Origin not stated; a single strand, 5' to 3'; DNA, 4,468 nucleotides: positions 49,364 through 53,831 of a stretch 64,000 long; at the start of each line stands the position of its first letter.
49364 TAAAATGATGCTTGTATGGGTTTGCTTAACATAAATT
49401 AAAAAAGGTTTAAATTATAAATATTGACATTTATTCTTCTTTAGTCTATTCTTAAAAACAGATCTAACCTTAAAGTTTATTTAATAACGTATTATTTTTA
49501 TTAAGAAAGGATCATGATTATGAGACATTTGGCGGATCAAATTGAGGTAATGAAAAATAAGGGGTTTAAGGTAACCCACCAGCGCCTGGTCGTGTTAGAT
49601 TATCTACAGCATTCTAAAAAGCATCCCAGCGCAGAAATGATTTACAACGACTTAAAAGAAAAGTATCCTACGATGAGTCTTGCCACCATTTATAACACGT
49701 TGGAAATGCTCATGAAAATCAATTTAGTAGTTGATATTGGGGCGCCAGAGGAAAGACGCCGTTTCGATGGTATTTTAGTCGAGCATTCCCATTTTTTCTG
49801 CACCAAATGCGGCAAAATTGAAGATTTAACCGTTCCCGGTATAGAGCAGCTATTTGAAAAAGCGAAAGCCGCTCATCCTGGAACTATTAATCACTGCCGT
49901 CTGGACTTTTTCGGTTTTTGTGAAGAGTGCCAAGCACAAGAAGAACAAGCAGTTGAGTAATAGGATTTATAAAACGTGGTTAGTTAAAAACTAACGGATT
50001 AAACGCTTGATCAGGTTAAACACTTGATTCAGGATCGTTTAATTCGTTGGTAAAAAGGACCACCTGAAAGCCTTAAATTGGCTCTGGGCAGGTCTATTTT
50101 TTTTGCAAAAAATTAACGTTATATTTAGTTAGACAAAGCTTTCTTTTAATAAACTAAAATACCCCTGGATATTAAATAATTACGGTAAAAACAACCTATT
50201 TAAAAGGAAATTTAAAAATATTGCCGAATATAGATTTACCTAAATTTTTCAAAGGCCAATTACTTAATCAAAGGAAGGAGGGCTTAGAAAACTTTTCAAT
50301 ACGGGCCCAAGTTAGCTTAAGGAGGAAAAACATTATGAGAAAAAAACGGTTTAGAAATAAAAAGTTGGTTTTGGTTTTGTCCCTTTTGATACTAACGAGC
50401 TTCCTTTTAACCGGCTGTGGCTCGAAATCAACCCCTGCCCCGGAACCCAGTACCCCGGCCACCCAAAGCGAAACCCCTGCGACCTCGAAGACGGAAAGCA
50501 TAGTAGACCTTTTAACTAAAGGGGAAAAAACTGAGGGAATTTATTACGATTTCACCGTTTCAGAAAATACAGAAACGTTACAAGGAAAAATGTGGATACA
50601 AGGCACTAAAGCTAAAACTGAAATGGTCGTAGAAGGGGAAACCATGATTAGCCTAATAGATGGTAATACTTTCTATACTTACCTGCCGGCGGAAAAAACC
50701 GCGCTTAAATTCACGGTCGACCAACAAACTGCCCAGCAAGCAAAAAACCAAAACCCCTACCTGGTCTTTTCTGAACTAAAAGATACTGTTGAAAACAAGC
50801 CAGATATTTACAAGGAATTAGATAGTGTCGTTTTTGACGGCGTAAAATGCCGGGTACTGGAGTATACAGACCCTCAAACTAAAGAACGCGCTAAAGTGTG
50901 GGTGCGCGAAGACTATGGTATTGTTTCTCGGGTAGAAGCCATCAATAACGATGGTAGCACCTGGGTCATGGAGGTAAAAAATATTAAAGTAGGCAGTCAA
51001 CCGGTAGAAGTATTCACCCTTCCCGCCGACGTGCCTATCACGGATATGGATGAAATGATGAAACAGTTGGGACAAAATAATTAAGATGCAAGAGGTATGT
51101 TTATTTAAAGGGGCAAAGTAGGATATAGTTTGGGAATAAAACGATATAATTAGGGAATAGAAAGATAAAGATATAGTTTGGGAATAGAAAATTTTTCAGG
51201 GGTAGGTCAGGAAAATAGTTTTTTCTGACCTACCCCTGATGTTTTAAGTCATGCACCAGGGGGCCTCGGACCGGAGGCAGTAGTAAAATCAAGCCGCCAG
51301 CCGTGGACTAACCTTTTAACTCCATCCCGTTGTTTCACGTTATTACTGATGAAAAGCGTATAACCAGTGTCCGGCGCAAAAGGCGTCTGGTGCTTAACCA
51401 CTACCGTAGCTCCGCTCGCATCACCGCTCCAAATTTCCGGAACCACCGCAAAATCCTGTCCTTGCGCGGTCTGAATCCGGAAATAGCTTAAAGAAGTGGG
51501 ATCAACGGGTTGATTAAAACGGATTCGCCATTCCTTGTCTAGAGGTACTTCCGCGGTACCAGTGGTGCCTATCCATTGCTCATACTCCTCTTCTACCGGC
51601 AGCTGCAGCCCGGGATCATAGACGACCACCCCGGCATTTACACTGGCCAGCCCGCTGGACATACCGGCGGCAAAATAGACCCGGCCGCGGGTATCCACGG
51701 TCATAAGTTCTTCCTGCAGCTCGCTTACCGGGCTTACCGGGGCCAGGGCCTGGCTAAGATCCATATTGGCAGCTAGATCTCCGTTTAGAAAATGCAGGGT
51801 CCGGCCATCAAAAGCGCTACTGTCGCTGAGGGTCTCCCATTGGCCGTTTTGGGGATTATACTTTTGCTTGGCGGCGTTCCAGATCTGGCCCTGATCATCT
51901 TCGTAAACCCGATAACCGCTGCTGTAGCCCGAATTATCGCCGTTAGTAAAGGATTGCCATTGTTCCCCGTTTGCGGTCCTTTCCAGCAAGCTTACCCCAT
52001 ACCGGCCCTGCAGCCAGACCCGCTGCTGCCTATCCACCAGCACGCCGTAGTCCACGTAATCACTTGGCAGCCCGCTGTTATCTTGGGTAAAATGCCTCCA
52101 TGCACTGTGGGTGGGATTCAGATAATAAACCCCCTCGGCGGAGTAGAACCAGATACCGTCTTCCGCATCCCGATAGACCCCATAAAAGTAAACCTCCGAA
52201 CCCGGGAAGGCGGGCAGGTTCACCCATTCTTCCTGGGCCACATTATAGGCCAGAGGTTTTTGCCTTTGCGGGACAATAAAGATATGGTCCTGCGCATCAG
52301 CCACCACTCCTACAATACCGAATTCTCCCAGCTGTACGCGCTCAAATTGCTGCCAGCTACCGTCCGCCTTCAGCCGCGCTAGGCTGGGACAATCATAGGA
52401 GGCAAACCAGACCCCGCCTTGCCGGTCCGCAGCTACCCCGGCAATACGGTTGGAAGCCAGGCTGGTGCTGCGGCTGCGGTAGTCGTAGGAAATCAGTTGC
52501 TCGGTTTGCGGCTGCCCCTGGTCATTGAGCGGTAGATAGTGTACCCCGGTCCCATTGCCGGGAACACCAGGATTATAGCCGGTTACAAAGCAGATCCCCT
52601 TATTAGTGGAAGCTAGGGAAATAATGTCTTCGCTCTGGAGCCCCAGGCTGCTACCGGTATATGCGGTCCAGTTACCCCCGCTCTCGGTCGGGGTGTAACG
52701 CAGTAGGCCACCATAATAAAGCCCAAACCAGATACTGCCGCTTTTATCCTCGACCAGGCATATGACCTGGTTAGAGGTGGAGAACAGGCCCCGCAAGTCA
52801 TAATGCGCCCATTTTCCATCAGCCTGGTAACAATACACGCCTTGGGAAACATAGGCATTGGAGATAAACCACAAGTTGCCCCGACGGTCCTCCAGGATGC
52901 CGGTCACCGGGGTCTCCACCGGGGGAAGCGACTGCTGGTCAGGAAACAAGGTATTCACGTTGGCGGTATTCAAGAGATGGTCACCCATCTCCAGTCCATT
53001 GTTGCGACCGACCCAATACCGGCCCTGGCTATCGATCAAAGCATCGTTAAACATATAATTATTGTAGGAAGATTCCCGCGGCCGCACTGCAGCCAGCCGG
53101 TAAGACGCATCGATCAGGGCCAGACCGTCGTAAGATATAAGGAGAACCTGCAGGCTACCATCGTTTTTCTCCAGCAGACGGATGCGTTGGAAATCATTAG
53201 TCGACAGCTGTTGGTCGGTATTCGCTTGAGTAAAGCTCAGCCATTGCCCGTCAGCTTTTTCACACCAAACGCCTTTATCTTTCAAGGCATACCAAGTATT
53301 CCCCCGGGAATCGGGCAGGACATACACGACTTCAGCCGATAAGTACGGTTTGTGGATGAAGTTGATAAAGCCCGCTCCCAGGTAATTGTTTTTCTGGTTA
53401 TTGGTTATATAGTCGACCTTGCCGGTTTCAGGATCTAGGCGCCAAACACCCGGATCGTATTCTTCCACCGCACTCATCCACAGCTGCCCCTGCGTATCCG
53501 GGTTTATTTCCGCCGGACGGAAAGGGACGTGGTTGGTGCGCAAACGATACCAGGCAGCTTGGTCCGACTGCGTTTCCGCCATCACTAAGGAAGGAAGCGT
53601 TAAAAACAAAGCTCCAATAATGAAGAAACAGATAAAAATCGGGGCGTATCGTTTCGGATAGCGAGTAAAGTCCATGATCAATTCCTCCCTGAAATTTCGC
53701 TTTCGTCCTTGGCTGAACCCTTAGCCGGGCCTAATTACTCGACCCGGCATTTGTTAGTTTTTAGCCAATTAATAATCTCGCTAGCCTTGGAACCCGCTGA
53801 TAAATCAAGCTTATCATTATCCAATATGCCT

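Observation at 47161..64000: Array of at least six secreted proteins with unrelated 'heads' but one shared Big_5/SbsA-Ig-like module of about 90 aa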

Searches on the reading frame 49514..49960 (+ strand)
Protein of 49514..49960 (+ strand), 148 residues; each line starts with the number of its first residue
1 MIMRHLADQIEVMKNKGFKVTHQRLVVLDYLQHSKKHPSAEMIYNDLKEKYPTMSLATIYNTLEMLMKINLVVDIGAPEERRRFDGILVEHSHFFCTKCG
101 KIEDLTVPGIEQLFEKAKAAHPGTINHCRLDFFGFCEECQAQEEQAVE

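Call 4: search_protein_families(library=pfam, proteins=[window:49514-49960:+], max_evalue=0.01)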
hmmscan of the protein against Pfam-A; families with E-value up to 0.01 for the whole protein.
window:49514-49960:+ (148 aa): 1 family
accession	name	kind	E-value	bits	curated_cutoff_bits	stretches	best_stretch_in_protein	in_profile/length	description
PF01475.25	FUR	-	1.9e-29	102.7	23.1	1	16-132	2-120/121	Ferric uptake regulator family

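Call 13: search_protein_families(library=ncbifam, proteins=[window:49514-49960:+], max_evalue=0.01)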
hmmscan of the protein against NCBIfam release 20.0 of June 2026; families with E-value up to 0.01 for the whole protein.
window:49514-49960:+ (148 aa): 10 families
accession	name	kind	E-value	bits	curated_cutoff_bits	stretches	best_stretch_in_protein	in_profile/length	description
NF052545.1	TransRegPerRClab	equivalog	4.5e-42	143.3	180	1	9-142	4-137/138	transcriptional regulator PerR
NF047406.1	TransRegPerRTherm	equivalog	7e-26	91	200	1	19-142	5-128/130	manganese-dependent transcriptional regulator PerR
NF051892.1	TransRegFurBacil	equivalog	4.8e-23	81.9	220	1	11-145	10-149/149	ferric iron uptake transcriptional regulator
NF051891.1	TransRegFurHelico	equivalog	2.6e-16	59.9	200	1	12-141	17-147/148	ferric iron uptake transcriptional regulator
NF045678.1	TransRegIrrA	equivalog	5.1e-16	58.8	150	1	4-110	4-111/138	iron response transcriptional regulator IrrA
NF045677.1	FeRespRegIrr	equivalog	1.6e-14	54.1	170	1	12-107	3-99/127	Fur family transcriptional regulator Irr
NF006999.0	PRK09462.1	equivalog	8.2e-13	48.2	146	1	7-145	2-142/148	ferric iron uptake transcriptional regulator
NF047461.1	FUR_perox_PerRB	exception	7.1e-12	45.4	250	1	13-106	21-115/143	peroxide-responsive transcriptional repressor PerRB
NF008646.0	PRK11639.1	equivalog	4.7e-10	39.4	167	1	7-143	11-150/171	zinc uptake transcriptional repressor Zur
NF047462.1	FUR_perox_PerRA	exception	5.2e-09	36.7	200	1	11-107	10-106/142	peroxide-responsive transcriptional repressor PerRA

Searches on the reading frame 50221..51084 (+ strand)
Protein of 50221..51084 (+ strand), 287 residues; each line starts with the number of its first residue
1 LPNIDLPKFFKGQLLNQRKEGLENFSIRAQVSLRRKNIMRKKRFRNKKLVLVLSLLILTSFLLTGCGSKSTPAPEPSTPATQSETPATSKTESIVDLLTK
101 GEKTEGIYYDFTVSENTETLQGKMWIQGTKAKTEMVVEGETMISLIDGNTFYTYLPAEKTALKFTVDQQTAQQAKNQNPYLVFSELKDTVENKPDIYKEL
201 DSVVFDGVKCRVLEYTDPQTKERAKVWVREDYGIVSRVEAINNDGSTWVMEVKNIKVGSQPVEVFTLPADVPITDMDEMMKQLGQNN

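Call 4: search_protein_families(library=pfam, proteins=[window:50221-51084:+], max_evalue=0.01)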
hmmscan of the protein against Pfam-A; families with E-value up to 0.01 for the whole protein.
window:50221-51084:+ (287 aa): 1 family
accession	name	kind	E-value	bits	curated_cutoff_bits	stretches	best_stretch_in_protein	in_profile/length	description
PF21385.2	ACCA_BT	-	0.007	16.6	27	0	105-171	51-117/120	Acetyl-CoA carboxylase, BT domain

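Call 13: search_protein_families(library=ncbifam, proteins=[window:50221-51084:+], max_evalue=0.01)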
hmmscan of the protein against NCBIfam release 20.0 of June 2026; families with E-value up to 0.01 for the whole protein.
window:50221-51084:+ (287 aa): 2 families
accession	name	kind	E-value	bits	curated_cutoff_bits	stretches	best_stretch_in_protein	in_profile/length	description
NF053572.1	LolA1_Flavo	equivalog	2.3e-05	24.2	100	1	100-266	35-199/214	outer membrane lipoprotein periplasmic chaperone LolA1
NF058595.1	invert_tail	domain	0.00027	21.2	37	1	40-82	46-90/113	lipo-invert putative C-terminal anchoring domain-containing protein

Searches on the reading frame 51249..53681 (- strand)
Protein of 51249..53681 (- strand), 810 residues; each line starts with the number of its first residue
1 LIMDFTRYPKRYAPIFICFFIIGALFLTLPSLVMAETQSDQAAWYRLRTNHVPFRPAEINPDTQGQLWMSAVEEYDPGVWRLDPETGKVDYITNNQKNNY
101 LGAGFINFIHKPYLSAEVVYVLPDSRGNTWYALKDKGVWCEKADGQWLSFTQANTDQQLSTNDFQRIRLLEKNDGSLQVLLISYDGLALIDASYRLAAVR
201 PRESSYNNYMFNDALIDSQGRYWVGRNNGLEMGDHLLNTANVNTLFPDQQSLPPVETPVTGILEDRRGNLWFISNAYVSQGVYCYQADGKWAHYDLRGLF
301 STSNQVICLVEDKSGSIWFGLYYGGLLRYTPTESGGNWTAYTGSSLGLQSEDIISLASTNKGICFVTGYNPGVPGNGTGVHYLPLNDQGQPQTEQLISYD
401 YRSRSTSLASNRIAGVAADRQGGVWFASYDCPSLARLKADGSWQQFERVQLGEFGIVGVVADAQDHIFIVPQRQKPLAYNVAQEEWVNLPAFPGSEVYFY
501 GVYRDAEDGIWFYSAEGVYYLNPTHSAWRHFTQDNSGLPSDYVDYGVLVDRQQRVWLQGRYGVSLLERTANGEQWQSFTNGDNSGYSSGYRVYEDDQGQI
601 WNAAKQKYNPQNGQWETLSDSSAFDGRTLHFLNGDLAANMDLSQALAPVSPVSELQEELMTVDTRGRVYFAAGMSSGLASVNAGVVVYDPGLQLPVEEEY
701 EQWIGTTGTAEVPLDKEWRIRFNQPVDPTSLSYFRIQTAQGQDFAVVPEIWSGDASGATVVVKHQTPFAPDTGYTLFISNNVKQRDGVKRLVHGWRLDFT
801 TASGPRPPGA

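Call 4: search_protein_families(library=pfam, proteins=[window:51249-53681:-], max_evalue=0.01)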
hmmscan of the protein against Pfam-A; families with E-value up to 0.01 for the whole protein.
window:51249-53681:- (810 aa): 4 families
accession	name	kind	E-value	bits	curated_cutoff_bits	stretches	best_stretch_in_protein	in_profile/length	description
PF07494.17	Reg_prop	-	1.9e-17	61.5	20.4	0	303-321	4-22/24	Two component regulator propeller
PF13205.12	Big_5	-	6.9e-08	33.6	23.6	1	707-801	14-105/105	Bacterial Ig-like domain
PF08450.18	SGL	-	2.9e-06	27.5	26.3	0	127-228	4-105/246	SMP-30/Gluconolactonase/LRE-like region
PF24684.1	Vgb_lyase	-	1.4e-05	24.5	50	0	415-512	101-196/290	Virginiamycin B lyase family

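Call 13: search_protein_families(library=ncbifam, proteins=[window:51249-53681:-], max_evalue=0.01)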
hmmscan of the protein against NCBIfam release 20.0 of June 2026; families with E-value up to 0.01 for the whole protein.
window:51249-53681:- (810 aa): 1 family
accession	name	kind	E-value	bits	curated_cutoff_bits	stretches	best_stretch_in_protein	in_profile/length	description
NF052228.1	T9SS_PorZ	equivalog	7.3e-19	67.7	260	3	203-325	425-553/757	type IX secretion system anionic LPS delivery protein PorZ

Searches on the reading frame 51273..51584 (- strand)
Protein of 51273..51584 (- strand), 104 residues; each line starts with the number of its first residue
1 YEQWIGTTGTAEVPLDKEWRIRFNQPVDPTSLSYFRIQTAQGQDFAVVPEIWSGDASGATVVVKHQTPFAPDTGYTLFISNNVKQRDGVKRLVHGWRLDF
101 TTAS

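Call 98: search_protein_families(library=pfam, proteins=[window:51273-51584:-], max_evalue=10)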
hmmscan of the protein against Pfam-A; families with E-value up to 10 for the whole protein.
window:51273-51584:- (104 aa): 2 families
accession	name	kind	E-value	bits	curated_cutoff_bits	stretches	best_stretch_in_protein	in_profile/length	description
PF13205.12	Big_5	-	1.4e-09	39.1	23.6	1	8-102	14-105/105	Bacterial Ig-like domain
PF25548.1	DUF7926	-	0.0072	16.9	33.5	1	17-90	67-144/181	Domain of unknown function (DUF7926)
